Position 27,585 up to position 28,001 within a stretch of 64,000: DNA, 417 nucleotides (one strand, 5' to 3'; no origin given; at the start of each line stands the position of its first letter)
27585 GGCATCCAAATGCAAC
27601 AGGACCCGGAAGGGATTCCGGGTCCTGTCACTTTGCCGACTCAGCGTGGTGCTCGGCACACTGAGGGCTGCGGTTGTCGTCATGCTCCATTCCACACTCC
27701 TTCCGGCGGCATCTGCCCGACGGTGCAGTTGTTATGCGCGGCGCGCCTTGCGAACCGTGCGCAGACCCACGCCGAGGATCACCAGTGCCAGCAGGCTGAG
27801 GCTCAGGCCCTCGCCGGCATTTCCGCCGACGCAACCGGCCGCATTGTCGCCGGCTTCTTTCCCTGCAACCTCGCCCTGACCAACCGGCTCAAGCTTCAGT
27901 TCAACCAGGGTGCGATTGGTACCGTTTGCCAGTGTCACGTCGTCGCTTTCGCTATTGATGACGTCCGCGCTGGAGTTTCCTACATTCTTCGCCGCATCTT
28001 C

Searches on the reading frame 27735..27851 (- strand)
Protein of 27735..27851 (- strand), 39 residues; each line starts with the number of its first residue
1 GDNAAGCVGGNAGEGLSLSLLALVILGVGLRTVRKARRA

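Call 9: search_protein_families(library=ncbifam, proteins=[window:27735-27851:-], max_evalue=10)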
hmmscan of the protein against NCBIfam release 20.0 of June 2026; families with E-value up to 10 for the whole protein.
seq(39 aa): 2 families
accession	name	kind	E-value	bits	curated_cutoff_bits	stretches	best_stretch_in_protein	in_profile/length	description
NF053845.1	CoaP_CTERM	equivalog_domain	0.065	12.9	35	1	16-37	13-34/35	choice-of-anchor protein CoaP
TIGR03901.2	MYXO-CTERM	domain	0.11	12.9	20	1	6-31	5-30/34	MYXO-CTERM sorting domain-containing protein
